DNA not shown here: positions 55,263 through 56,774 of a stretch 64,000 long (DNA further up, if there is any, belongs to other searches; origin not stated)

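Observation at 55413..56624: The only ParB-family gene at the rsmG locus is an atypical Noc, and soj-spo0J do not follow it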

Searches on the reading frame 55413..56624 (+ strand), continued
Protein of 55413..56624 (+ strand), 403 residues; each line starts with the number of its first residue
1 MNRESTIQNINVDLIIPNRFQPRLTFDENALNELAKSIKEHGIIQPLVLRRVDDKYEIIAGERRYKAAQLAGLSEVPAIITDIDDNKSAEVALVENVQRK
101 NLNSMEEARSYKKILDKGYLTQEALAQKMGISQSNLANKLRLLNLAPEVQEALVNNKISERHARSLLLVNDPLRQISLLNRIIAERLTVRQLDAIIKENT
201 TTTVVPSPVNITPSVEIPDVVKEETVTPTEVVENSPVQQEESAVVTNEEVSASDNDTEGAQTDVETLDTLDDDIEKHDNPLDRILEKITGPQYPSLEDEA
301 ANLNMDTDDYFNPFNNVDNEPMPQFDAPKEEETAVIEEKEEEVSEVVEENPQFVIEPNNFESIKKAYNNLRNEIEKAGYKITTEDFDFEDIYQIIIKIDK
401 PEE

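Call 26: search_protein_families(library=ncbifam, proteins=[L009:12371-13258:+, L009:9740-11515:+, L020:248-1591:+], max_evalue=10)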
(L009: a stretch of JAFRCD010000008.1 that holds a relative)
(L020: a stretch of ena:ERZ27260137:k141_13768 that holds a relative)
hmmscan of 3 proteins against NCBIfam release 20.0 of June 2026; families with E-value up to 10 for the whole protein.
L009:12371-13258:+ (296 aa): 12 families
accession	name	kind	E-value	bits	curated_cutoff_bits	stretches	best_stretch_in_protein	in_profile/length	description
TIGR04285.1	nucleoid_noc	exception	4.5e-71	239.2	315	1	41-254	1-212/255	nucleoid occlusion protein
TIGR00180.1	parB_part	domain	3.5e-62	209.5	58.45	1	40-217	3-185/186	ParB/RepB/Spo0J family partition protein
TIGR03734.1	PRTRC_parB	hypoth_equivalog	3.1e-41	141.6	278.6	1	55-231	6-186/555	PRTRC system ParB family protein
TIGR03454.1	partition_RepB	equivalog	2.4e-19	69.9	201.5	1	39-283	61-304/325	plasmid partitioning protein RepB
NF010406.0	PRK13832.1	subfamily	8.6e-18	64.2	640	1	41-192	3-157/578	plasmid partitioning protein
NF010440.0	PRK13866.1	equivalog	2.1e-11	43.6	522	1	61-209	84-234/336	plasmid partitioning protein RepB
NF010252.0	PRK13698.1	equivalog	6.8e-05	21.9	274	1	63-261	86-282/323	ParB/RepB/Spo0J family plasmid partition protein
NF053625.1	SerKinSerKArch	equivalog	0.00012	21.3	380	1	41-129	15-101/244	ADP-dependent L-serine kinase SerK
NF006874.0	PRK09371.1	subfamily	0.031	14.4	100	1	61-105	7-51/71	gas vesicle structural protein GvpA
TIGR02607.1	antidote_HigA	equivalog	0.045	13.6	47.7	1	147-174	13-40/81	HigA family addiction module antitoxin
NF046092.1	halo_gas_GvpA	exception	0.14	12.4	112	1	63-105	3-45/64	gas vesicle protein GvpA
NF038324.1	DrmB_fam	subfamily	0.22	10.3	240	1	160-257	238-333/604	DrmB family protein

L009:9740-11515:+ (592 aa): 14 families
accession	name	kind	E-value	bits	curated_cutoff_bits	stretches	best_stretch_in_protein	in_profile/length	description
TIGR04285.1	nucleoid_noc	exception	2e-85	286.2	315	2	6-203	1-198/255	nucleoid occlusion protein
TIGR00180.1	parB_part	domain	8.5e-59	198.4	58.45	1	5-183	3-186/186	ParB/RepB/Spo0J family partition protein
TIGR03734.1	PRTRC_parB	hypoth_equivalog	7.2e-40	137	278.6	1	21-201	7-191/555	PRTRC system ParB family protein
TIGR03454.1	partition_RepB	equivalog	1.4e-14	54.3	201.5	1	5-143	62-201/325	plasmid partitioning protein RepB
NF010406.0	PRK13832.1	subfamily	1.4e-14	53.6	640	1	28-150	26-151/578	plasmid partitioning protein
NF010440.0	PRK13866.1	equivalog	4e-07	29.5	522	1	30-110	89-171/336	plasmid partitioning protein RepB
NF053625.1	SerKinSerKArch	equivalog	3.1e-05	23.2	380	1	19-98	23-105/244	ADP-dependent L-serine kinase SerK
NF010252.0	PRK13698.1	equivalog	6.7e-05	21.9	274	1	23-170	81-228/323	ParB/RepB/Spo0J family plasmid partition protein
NF010666.0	PRK14063.1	equivalog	0.0013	18.8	111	1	542-571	3-32/78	exodeoxyribonuclease VII small subunit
NF007910.0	PRK10622.1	equivalog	0.048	12.6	577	1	51-210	16-170/386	bifunctional chorismate mutase/prephenate dehydratase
NF003257.0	PRK04217.1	equivalog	0.12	12.5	115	1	113-154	52-91/110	hypothetical protein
TIGR02937.1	sigma70-ECF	superfamily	0.3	10.7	42.9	1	117-140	131-154/165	sigma-70 family RNA polymerase sigma factor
NF010672.0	PRK14069.1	equivalog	0.33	11.3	123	1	544-570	6-32/95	exodeoxyribonuclease VII small subunit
NF040939.2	trans_reg_lrs14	equivalog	0.36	10.9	90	1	107-143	23-60/103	Lrs14 family HTH-type transcriptional regulator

L020:248-1591:+ (448 aa): 9 families
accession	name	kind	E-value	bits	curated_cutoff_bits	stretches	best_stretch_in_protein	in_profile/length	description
TIGR04285.1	nucleoid_noc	exception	6.4e-88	294.4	315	2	8-236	1-225/255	nucleoid occlusion protein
TIGR00180.1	parB_part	domain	1e-57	194.9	58.45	1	8-185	4-186/186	ParB/RepB/Spo0J family partition protein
TIGR03734.1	PRTRC_parB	hypoth_equivalog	1.2e-40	139.6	278.6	1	23-201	7-189/555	PRTRC system ParB family protein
TIGR03454.1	partition_RepB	equivalog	7.5e-17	61.7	201.5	1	7-145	62-201/325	plasmid partitioning protein RepB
NF010406.0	PRK13832.1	subfamily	1.1e-12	47.3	640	1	30-146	26-143/578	plasmid partitioning protein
NF010440.0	PRK13866.1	equivalog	2.2e-08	33.6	522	1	32-111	89-170/336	plasmid partitioning protein RepB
NF053625.1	SerKinSerKArch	equivalog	1.9e-05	24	380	1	21-93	23-98/244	ADP-dependent L-serine kinase SerK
NF010252.0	PRK13698.1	equivalog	0.00032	19.7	274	1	25-174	81-230/323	ParB/RepB/Spo0J family plasmid partition protein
NF040939.2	trans_reg_lrs14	equivalog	0.063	13.3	90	1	110-146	24-61/103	Lrs14 family HTH-type transcriptional regulator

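Call 30: find_encoding_contigs(protein=P0143, flank=8000, max_places=3)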
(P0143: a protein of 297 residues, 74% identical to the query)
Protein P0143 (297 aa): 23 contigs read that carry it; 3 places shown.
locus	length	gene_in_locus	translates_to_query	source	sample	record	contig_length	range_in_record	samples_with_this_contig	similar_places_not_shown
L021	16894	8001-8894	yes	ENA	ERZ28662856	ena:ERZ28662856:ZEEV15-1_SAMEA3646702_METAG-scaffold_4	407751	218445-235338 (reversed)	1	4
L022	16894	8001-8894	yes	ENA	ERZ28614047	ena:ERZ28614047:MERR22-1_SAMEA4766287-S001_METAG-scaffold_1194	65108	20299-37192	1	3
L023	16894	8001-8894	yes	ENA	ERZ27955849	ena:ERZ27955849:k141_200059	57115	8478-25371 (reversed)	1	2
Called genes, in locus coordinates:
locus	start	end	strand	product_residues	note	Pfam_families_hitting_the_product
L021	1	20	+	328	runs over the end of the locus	-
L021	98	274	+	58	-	-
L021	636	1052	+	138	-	-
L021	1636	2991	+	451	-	PF10396:TrmE_N, PF00350:Dynamin_N (faint), PF12631:MnmE_helical, PF01926:MMR_HSR1, PF02421:FeoB_N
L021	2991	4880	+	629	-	PF00890:FAD_binding_2 (faint), PF01134:GIDA, PF07992:Pyr_redox_2 (faint), PF21680:GIDA_C_1st, PF13932:SAM_GIDA_C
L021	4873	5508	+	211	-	PF02527:GidB, PF13847:Methyltransf_31 (weak)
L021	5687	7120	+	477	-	PF02195:ParB_N, PF17762:HTH_ParB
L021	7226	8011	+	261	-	PF00142:Fer4_NifH, PF01656:CbiA, PF02374:ArsA_ATPase, PF06564:CBP_BcsQ, PF09140:MipZ, PF10609:ParA, PF13614:AAA_31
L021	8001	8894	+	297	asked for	PF02195:ParB_N, PF17762:HTH_ParB, PF23552:ParB_C (weak)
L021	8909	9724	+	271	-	PF21088:MS_channel_1st, PF00924:MS_channel_2nd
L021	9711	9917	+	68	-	PF06107:DUF951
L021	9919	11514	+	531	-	PF03606:DcuC, PF03806:ABG_transport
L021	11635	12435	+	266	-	-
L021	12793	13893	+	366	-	PF01926:MMR_HSR1, PF02421:FeoB_N, PF06071:YchF-GTPase_C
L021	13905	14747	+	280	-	-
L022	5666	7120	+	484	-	PF02195:ParB_N, PF17762:HTH_ParB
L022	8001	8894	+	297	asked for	PF02195:ParB_N, PF17762:HTH_ParB, PF23552:ParB_C (weak)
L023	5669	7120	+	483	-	PF02195:ParB_N, PF17762:HTH_ParB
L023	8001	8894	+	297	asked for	PF02195:ParB_N, PF17762:HTH_ParB, PF23552:ParB_C (weak)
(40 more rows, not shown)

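Call 31: find_encoding_contigs(protein=P0004, flank=10000, max_places=3)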
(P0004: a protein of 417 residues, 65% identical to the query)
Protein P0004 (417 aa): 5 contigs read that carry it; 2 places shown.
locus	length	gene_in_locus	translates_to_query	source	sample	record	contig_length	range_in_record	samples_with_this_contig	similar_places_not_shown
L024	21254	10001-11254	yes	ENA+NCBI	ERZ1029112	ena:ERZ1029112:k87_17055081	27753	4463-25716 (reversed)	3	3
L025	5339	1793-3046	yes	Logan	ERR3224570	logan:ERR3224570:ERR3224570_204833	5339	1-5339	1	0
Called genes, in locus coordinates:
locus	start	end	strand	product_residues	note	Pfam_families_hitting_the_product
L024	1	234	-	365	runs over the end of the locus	PF02463:SMC_N, PF13175:AAA_15 (weak), PF13476:AAA_23 (weak), PF13304:AAA_21 (weak)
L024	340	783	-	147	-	PF06338:ComK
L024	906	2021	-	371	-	PF00712:DNA_pol3_beta, PF02767:DNA_pol3_beta_2, PF02768:DNA_pol3_beta_3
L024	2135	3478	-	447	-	PF11638:DnaA_N, PF01695:IstB_IS21 (weak), PF00308:Bac_DnaA, PF00004:AAA (weak), PF13173:AAA_14 (faint), PF13401:AAA_22 (faint), PF08299:Bac_DnaA_C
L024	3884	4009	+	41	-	PF00468:Ribosomal_L34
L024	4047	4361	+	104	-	PF00825:Ribonuclease_P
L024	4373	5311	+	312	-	PF02096:60KD_IMP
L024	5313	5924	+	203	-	PF13083:KH_KhpA-B, PF01424:R3H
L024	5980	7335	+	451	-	PF10396:TrmE_N, PF00350:Dynamin_N (faint), PF12631:MnmE_helical, PF01926:MMR_HSR1, PF02421:FeoB_N, PF04548:AIG1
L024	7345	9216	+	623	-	PF00890:FAD_binding_2 (faint), PF01134:GIDA, PF07992:Pyr_redox_2 (weak), PF12831:FAD_oxidored, PF21680:GIDA_C_1st, PF13932:SAM_GIDA_C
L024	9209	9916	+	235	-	PF02527:GidB, PF05175:MTS (faint), PF13847:Methyltransf_31 (weak)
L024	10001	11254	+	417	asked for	PF02195:ParB_N, PF17762:HTH_ParB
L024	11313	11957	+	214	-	-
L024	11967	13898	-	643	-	PF00912:Transgly, PF00905:Transpeptidase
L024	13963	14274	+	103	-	-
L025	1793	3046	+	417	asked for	PF02195:ParB_N, PF17762:HTH_ParB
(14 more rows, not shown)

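Call 33: find_encoding_contigs(protein=P0219, flank=6000, max_places=6)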
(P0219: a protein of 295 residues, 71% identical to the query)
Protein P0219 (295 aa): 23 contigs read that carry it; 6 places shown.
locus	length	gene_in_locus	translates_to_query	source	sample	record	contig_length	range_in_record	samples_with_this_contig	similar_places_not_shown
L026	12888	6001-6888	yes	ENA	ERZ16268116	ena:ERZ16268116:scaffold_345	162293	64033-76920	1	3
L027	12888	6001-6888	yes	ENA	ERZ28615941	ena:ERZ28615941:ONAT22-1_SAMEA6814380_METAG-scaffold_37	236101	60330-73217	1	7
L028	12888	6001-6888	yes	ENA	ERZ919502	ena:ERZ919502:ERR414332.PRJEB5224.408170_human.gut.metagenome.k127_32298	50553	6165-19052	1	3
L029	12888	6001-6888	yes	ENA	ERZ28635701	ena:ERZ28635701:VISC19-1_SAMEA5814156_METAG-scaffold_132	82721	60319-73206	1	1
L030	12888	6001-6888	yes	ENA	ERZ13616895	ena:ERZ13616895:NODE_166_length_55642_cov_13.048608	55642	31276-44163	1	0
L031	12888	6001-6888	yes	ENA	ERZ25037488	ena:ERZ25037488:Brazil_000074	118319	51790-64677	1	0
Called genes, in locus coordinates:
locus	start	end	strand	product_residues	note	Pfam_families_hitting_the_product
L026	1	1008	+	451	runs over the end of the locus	PF10396:TrmE_N, PF12631:MnmE_helical, PF00009:GTP_EFTU (faint), PF01926:MMR_HSR1, PF02421:FeoB_N, PF04548:AIG1 (weak)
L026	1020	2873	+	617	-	PF00890:FAD_binding_2 (faint), PF01134:GIDA, PF07992:Pyr_redox_2 (faint), PF12831:FAD_oxidored (weak), PF21680:GIDA_C_1st, PF13932:SAM_GIDA_C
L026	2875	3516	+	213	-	PF02527:GidB, PF13847:Methyltransf_31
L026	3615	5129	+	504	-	PF02195:ParB_N, PF17762:HTH_ParB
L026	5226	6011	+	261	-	PF00142:Fer4_NifH, PF01656:CbiA, PF02374:ArsA_ATPase, PF06564:CBP_BcsQ, PF09140:MipZ, PF10609:ParA, PF13614:AAA_31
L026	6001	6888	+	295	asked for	PF02195:ParB_N, PF17762:HTH_ParB, PF01381:HTH_3 (weak)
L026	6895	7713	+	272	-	PF21088:MS_channel_1st, PF00924:MS_channel_2nd, PF21082:MS_channel_3rd (weak)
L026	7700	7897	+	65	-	PF06107:DUF951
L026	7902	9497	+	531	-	PF03806:ABG_transport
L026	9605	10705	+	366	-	PF01926:MMR_HSR1, PF02421:FeoB_N, PF06071:YchF-GTPase_C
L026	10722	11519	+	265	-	PF02578:Cu-oxidase_4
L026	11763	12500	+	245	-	PF14535:AMP-binding_C_2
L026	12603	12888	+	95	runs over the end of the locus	PF01250:Ribosomal_S6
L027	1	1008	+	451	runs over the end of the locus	PF10396:TrmE_N, PF12631:MnmE_helical, PF01926:MMR_HSR1, PF02421:FeoB_N, PF04548:AIG1 (weak)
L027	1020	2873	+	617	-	PF00890:FAD_binding_2 (faint), PF01134:GIDA, PF07992:Pyr_redox_2 (faint), PF12831:FAD_oxidored (faint), PF21680:GIDA_C_1st, PF13932:SAM_GIDA_C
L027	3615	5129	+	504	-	PF02195:ParB_N, PF17762:HTH_ParB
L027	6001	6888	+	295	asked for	PF02195:ParB_N, PF17762:HTH_ParB, PF01381:HTH_3 (weak)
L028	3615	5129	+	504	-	PF02195:ParB_N, PF17762:HTH_ParB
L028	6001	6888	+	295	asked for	PF02195:ParB_N, PF17762:HTH_ParB, PF01381:HTH_3 (weak)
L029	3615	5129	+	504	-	PF02195:ParB_N, PF17762:HTH_ParB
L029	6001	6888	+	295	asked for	PF02195:ParB_N, PF17762:HTH_ParB, PF01381:HTH_3 (weak)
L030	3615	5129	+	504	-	PF02195:ParB_N, PF17762:HTH_ParB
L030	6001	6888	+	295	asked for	PF02195:ParB_N, PF17762:HTH_ParB, PF01381:HTH_3 (weak)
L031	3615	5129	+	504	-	PF02195:ParB_N, PF17762:HTH_ParB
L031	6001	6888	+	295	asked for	PF02195:ParB_N, PF17762:HTH_ParB, PF01381:HTH_3 (weak)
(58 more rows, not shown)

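Call 34: find_encoding_contigs(protein=P0040, flank=6000, max_places=8)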
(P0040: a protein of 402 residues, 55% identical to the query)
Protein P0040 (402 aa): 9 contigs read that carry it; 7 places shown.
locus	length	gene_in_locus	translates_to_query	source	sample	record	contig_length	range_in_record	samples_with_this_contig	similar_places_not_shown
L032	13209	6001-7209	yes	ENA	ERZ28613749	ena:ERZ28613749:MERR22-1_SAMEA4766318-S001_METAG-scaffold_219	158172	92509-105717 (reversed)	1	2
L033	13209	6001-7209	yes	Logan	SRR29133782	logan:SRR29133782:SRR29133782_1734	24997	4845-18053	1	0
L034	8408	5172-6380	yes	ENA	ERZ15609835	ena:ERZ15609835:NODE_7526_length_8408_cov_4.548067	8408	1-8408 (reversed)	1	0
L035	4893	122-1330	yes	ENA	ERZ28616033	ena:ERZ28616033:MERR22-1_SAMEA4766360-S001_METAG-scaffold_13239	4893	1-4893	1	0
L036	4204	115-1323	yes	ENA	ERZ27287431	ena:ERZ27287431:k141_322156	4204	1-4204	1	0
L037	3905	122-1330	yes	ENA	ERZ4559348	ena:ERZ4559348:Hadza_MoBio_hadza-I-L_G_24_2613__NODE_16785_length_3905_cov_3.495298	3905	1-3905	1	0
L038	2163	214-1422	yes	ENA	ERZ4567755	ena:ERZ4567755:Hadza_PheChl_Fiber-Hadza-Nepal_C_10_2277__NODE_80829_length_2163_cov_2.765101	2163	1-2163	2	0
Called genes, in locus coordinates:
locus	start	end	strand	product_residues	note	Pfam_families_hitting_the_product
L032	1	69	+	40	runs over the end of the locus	PF00468:Ribosomal_L34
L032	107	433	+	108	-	PF00825:Ribonuclease_P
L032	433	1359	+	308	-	PF02096:60KD_IMP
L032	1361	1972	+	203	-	PF13083:KH_KhpA-B, PF01424:R3H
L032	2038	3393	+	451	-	PF10396:TrmE_N, PF00350:Dynamin_N (faint), PF12631:MnmE_helical, PF01926:MMR_HSR1, PF02421:FeoB_N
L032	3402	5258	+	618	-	PF00890:FAD_binding_2 (faint), PF01134:GIDA, PF07992:Pyr_redox_2 (faint), PF12831:FAD_oxidored, PF21680:GIDA_C_1st, PF13932:SAM_GIDA_C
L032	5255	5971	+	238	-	PF02527:GidB, PF05175:MTS (faint), PF13847:Methyltransf_31 (weak)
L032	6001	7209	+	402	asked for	PF02195:ParB_N, PF17762:HTH_ParB, PF01381:HTH_3 (weak)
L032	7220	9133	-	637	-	PF00912:Transgly, PF00905:Transpeptidase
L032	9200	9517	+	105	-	-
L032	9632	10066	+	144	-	-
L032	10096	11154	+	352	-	PF03462:PCRF, PF00472:RF-1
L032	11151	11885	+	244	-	PF05175:MTS, PF10294:Methyltransf_16 (weak), PF01170:UPF0020 (weak), PF06325:PrmA, PF13847:Methyltransf_31, PF08241:Methyltransf_11 (faint), PF08242:Methyltransf_12 (weak), PF13649:Methyltransf_25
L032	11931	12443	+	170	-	PF09551:Spore_II_R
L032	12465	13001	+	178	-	PF02659:Mntp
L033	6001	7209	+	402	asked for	PF02195:ParB_N, PF17762:HTH_ParB, PF01381:HTH_3 (weak)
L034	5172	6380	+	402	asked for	PF02195:ParB_N, PF17762:HTH_ParB, PF01381:HTH_3 (weak)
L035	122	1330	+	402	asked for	PF02195:ParB_N, PF17762:HTH_ParB, PF01381:HTH_3 (weak)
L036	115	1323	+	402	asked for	PF02195:ParB_N, PF17762:HTH_ParB, PF01381:HTH_3 (weak)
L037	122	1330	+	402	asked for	PF02195:ParB_N, PF17762:HTH_ParB, PF01381:HTH_3 (weak)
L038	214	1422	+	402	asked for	PF02195:ParB_N, PF17762:HTH_ParB, PF01381:HTH_3 (weak)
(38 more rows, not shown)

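Call 44: search_protein_representatives(protein=window:55413-56621:+)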
Query: 403 residues. Proteins with E-value up to 0.001 (for the whole library): 85058; up to 1e-10: 46026; up to 1e-30: 8262. The best 150 are listed.
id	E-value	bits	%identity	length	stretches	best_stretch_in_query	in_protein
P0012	1.3e-126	439.4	65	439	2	1-252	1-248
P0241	2.2e-101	356.4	52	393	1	4-400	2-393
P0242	2.5e-101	356.3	57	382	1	1-401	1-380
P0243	5.1e-99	348.7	52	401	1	1-401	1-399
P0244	6.1e-93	328.7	54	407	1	1-400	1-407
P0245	7.0e-91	321.9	52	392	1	1-400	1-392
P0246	1.4e-89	317.6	64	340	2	2-199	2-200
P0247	1.5e-89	317.5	71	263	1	1-234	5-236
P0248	3.2e-89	316.5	53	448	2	1-249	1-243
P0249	5.1e-89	315.8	52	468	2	1-210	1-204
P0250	5.1e-88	312.5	47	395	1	2-402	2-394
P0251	1.0e-85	304.9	77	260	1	1-191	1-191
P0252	2.8e-83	296.9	50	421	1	1-400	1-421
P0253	2.0e-82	294.1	53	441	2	4-267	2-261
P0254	5.2e-82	292.7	57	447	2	4-217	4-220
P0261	3.5e-80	286.7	53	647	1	1-362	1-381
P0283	3.8e-76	273.4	65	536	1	2-220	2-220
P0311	3.1e-73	263.8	42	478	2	2-327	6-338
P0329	5.3e-72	259.8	56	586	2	2-218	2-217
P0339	4.7e-71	256.7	39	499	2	4-346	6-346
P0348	1.2e-70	255.3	55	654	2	2-196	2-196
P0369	1.9e-69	251.4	58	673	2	6-195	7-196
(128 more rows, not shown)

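Call 46: predict_structure(alignment_id=A2)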
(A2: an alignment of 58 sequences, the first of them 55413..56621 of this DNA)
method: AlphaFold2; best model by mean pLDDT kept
length: 403 residues; sequences in the alignment: 58
mean_pLDDT: 66.1   pTM: 0.40
mean pLDDT of the five models: 66.1, 62.6, 62.5, 62.1, 60.9
residues with pLDDT >= 90: 84; 70-90: 123; 50-70: 67; < 50: 129
segments of 3 or more residues with pLDDT < 50: 1-3, 202-278, 299-308, 315-351
pLDDT, mean of each block of 10 residues (from residue 1): 66 84 74 90 86 86 89 89 71 73 87 85 86 91 94 94 94 95 95 88 39 34 32 32 31 32 35 41 61 54 44 45 35 32 36 65 81 78 62 62 52
secondary structure, 60 per line:
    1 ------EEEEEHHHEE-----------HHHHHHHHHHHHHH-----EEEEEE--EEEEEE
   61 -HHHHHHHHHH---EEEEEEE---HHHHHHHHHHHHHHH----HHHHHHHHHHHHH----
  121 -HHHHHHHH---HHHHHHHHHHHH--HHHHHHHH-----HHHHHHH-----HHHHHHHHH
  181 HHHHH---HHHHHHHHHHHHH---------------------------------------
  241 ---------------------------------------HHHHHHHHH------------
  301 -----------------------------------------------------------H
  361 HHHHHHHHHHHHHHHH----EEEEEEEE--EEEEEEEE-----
elements in order: E7-11 H28-41 E47-52 E55-60 H62-71 E75-81 H85-99 H104-116 H122-129 H133-144 H147-154 H160-166 H172-185 H189-201 H280-288 H360-376 E381-388 E391-398
